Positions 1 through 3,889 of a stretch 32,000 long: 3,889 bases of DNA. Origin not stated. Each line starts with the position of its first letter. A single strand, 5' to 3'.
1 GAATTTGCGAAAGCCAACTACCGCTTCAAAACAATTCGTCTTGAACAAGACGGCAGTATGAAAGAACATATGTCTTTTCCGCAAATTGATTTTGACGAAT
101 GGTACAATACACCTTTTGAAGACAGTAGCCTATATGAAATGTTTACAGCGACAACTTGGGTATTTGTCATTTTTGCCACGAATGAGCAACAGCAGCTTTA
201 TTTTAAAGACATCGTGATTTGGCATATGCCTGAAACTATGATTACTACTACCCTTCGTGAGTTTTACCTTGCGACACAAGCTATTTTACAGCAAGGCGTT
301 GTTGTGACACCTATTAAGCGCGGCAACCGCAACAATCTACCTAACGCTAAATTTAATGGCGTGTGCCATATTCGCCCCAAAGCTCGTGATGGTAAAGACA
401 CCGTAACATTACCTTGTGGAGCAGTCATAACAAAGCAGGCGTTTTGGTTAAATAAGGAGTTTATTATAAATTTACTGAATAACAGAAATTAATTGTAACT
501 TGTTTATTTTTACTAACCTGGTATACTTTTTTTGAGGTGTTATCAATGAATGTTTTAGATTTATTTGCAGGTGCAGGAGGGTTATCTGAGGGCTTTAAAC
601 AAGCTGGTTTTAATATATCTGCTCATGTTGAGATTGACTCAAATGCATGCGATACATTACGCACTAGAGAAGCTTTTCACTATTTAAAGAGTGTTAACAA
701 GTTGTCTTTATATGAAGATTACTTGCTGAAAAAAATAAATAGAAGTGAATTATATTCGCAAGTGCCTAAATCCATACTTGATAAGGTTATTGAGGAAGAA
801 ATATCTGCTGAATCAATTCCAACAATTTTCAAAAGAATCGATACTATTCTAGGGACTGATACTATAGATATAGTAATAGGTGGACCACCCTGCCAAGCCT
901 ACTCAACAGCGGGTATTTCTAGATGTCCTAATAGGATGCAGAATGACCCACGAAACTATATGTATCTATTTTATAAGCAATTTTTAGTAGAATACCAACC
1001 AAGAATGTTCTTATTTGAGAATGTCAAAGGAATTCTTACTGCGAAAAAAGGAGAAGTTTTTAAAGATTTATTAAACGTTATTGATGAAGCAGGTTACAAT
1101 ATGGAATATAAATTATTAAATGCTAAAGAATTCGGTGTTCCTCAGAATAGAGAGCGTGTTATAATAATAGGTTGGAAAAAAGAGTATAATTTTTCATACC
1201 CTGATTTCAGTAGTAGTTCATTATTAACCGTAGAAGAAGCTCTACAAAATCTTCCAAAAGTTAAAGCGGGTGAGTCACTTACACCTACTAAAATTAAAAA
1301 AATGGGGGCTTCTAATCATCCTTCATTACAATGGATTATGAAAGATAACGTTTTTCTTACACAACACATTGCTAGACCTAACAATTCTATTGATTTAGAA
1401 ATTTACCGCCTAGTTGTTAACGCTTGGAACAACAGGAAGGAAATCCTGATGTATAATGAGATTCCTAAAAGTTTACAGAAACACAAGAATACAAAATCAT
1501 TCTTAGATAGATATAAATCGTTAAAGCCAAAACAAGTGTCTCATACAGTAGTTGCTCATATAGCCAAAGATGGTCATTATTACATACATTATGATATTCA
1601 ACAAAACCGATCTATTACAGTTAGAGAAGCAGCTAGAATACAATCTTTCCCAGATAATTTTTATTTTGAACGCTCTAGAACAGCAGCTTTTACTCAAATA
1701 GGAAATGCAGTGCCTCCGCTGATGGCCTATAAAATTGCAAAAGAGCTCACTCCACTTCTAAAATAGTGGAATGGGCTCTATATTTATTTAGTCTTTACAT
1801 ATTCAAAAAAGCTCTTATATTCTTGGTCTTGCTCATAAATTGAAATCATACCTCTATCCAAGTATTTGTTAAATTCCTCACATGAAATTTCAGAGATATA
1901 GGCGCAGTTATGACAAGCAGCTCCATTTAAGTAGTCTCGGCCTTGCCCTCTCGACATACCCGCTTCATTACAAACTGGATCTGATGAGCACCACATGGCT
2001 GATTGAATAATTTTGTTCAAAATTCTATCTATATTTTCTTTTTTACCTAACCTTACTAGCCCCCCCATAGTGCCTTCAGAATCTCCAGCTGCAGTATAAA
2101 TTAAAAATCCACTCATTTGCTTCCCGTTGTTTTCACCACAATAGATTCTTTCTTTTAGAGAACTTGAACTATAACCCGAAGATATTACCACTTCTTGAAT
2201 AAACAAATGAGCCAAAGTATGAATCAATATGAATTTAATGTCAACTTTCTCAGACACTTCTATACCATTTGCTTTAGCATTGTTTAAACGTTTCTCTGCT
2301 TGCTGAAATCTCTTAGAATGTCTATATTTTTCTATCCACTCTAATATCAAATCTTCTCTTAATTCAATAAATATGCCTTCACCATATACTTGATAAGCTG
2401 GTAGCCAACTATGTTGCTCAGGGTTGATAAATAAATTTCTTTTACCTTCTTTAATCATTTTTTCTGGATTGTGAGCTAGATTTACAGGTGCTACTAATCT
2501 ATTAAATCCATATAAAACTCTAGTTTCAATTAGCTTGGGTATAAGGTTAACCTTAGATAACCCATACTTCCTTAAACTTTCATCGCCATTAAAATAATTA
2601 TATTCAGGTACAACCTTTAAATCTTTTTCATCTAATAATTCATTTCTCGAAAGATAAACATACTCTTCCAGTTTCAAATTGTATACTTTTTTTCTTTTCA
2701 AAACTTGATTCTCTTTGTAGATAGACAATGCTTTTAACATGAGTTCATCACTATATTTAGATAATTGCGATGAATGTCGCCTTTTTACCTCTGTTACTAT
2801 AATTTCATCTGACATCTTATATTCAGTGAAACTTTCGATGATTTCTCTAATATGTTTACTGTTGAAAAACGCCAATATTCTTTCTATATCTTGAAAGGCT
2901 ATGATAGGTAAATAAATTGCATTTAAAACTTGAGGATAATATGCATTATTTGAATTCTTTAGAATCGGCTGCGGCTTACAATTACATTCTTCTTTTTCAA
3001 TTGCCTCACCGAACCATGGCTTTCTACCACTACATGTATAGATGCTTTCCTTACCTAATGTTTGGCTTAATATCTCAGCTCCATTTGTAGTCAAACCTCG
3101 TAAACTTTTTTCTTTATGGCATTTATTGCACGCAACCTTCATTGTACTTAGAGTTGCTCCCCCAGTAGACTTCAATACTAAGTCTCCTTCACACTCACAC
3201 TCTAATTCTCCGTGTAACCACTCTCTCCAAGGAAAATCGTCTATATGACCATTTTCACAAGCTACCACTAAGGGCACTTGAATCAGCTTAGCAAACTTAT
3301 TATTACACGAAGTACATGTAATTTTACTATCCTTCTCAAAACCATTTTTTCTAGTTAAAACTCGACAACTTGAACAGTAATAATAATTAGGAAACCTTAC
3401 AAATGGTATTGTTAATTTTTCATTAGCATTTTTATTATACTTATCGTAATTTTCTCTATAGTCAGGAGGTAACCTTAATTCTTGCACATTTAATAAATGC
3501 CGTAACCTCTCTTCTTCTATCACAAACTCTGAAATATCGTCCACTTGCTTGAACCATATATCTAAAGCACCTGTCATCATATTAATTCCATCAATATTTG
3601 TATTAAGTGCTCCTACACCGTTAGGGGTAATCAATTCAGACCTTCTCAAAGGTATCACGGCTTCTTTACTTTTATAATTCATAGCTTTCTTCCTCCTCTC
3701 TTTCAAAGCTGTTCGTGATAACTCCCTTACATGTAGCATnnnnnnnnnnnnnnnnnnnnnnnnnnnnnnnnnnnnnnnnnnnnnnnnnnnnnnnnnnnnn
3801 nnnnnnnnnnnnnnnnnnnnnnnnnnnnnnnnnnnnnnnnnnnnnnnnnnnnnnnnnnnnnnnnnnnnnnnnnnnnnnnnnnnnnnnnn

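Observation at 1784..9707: Non-canonical DISARM-like operon: two unknown proteins plus DrmA-like helicase and DrmB-like DUF1998, with no PLD or SNF2 partner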

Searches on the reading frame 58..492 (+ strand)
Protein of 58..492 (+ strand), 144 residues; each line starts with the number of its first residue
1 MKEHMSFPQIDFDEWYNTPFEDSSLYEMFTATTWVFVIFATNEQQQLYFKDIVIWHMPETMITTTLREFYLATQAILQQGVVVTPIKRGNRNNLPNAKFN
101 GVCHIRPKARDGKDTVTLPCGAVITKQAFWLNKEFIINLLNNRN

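Call 5: search_protein_families(library=padloc, proteins=[window:58-492:+], max_evalue=0.01)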
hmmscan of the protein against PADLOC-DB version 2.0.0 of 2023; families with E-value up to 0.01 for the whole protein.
window:58-492:+ (144 aa): 1 family
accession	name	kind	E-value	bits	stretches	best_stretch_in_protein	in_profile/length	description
PDLC03553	REase_II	-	5.9e-15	53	2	2-111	347-470/527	Type II restriction enzyme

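Call 6: search_protein_families(library=pfam, proteins=[window:58-492:+], max_evalue=0.01)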
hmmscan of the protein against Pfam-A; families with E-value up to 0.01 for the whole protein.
window:58-492:+ (144 aa): 0 families

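Call 8: search_protein_families(library=ncbifam, proteins=[window:58-492:+], max_evalue=1)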
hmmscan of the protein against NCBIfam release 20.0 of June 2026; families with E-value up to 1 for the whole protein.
window:58-492:+ (144 aa): 2 families
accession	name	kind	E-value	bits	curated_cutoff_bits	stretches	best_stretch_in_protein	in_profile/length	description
NF040973.1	restrict_Sau3AI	equivalog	4e-37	128.2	300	1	2-139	317-473/475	Sau3AI family type II restriction endonuclease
NF005083.0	PRK06518.1-3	subfamily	0.11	11.8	283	1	79-131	45-98/193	hypothetical protein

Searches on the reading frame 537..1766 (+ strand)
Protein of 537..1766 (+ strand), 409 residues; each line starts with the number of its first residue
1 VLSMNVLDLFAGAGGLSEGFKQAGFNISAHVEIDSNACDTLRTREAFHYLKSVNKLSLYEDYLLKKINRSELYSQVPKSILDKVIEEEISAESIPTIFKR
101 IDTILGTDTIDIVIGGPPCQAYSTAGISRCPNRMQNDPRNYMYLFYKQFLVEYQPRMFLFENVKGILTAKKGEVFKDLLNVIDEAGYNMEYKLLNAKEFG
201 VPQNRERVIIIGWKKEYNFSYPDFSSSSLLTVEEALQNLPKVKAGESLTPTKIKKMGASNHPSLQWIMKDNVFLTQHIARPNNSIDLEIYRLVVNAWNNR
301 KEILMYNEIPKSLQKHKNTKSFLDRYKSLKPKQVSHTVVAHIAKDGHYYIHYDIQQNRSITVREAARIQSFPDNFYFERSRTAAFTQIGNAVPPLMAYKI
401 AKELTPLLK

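Call 5: search_protein_families(library=padloc, proteins=[window:537-1766:+], max_evalue=0.01)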
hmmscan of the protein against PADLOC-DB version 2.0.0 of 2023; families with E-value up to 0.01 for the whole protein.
window:537-1766:+ (409 aa): 63 families (the best 25 are shown)
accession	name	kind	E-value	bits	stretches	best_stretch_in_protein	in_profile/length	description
PDLC02649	DrmMII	-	6e-160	530.8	1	3-408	4-418/422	DrmMII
PDLC03232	MTase_II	-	1.1e-106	355.4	1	3-408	3-460/465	Type II methyltransferase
PDLC03234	MTase_II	-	1.6e-90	302.1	1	4-408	5-366/375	Type II methyltransferase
PDLC03378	MTase_II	-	3.9e-86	287.5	1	3-407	2-329/344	Type II methyltransferase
PDLC03326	MTase_II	-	3.1e-80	268.3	1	4-407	5-375/412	Type II methyltransferase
PDLC02656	DrmMII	-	1.1e-67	227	2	3-244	4-237/491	DrmMII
PDLC03237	MTase_II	-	6.5e-65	217.6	2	6-217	796-972/1036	Type II methyltransferase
PDLC03272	MTase_II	-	4e-64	215.2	1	3-408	74-390/407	Type II methyltransferase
PDLC00026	DruM2|DruM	-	5.8e-64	214.8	1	3-405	4-315/336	DNA cytosine methylase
PDLC00033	DruM2|DruM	-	6.4e-62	207.9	1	4-405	22-361/368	DNA cytosine methylase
PDLC02648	DrmMII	-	4.3e-57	191.9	1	5-402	23-445/468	DrmMII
PDLC03307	MTase_II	-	4e-53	179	3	183-408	159-369/382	Type II methyltransferase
PDLC00030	DruM2|DruM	-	1.8e-50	170.2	1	4-406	6-362/380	DNA cytosine methylase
PDLC00031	DruM2|DruM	-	2.5e-50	169.6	2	4-222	12-182/361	DNA cytosine methylase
PDLC00027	DruM2|DruM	-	3.9e-50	169.2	3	100-227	62-187/361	DNA cytosine methylase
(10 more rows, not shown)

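Call 6: search_protein_families(library=pfam, proteins=[window:537-1766:+], max_evalue=0.01)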
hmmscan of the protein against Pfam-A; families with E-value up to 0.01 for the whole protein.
window:537-1766:+ (409 aa): 1 family
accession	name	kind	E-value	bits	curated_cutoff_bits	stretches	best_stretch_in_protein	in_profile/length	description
PF00145.23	DNA_methylase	-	4e-72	243.8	22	2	106-404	60-322/324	C-5 cytosine-specific DNA methylase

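Call 8: search_protein_families(library=ncbifam, proteins=[window:537-1766:+], max_evalue=1)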
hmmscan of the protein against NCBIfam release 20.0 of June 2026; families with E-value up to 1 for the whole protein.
window:537-1766:+ (409 aa): 3 families
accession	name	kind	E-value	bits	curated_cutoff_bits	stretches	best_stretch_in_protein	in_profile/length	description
TIGR00675.1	dcm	superfamily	1e-60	206.1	100.65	1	6-404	1-329/329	DNA (cytosine-5-)-methyltransferase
NF007772.0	PRK10458.1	subfamily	4e-17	61.9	710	1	5-220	90-293/472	DNA cytosine methylase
NF004851.0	PRK06202.1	equivalog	0.092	12.2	243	1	32-82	16-66/237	hypothetical protein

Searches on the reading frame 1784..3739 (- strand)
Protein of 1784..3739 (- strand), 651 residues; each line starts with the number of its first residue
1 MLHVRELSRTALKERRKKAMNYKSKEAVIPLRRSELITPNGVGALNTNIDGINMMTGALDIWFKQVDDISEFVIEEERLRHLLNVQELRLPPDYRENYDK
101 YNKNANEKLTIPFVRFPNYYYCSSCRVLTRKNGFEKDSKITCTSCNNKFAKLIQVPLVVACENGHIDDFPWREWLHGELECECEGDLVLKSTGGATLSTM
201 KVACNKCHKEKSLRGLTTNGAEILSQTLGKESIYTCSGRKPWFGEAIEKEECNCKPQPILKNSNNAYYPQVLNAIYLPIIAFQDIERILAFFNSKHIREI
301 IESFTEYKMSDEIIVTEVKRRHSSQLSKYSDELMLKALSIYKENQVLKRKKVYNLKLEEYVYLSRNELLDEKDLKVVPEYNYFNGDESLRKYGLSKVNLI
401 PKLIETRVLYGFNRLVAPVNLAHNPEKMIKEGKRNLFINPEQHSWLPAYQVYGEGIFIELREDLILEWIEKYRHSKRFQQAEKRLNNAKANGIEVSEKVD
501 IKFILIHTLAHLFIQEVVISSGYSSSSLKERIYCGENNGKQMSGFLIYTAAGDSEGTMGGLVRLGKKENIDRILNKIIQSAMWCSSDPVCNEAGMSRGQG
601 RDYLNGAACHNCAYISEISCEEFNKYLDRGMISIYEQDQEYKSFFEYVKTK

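Call 5: search_protein_families(library=padloc, proteins=[window:1784-3739:-], max_evalue=0.01)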
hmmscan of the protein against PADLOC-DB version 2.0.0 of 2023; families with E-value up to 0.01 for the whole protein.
window:1784-3739:- (651 aa): 5 families
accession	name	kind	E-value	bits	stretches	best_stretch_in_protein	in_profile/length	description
PDLC02583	DrmB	-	4.6e-74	248.5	1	30-632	6-601/606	DrmB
PDLC02584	DrmB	-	5e-51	171.9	1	187-632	8-430/445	DrmB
PDLC02579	DrmB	-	8.6e-49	164.2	1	393-632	69-301/314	DrmB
PDLC02582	DrmB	-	1.2e-05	22.1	1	503-634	523-634/649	DrmB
PDLC02580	DrmB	-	0.0019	15.2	0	500-573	336-404/459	DrmB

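Call 6: search_protein_families(library=pfam, proteins=[window:1784-3739:-], max_evalue=0.01)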
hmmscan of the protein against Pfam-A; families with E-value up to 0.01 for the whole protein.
window:1784-3739:- (651 aa): 1 family
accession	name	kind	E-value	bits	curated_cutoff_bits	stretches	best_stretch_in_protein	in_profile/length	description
PF09369.15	MZB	-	7.9e-07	30.1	24.2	1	509-612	1-79/80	MrfA Zn-binding domain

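Call 8: search_protein_families(library=ncbifam, proteins=[window:1784-3739:-], max_evalue=1)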
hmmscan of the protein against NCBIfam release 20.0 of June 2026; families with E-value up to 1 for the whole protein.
window:1784-3739:- (651 aa): 2 families
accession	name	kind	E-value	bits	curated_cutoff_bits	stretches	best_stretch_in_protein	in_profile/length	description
NF038324.1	DrmB_fam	subfamily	1.9e-127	426.6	240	1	30-632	4-601/604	DrmB family protein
TIGR02605.1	CxxC_CxxC_SSSS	subfamily_domain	0.024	14.7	31.3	1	120-156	6-44/52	FmdB family zinc ribbon protein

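Call 78: search_solved_structures(query=window:1784-3682:-, max_evalue=0.001)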
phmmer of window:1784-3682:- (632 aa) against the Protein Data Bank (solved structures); distinct sequences matched with E-value up to 0.001: 1.
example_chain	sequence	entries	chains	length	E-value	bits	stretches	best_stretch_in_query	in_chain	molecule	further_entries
7s9v_B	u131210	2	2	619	4.4e-66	227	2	375-613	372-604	DrmB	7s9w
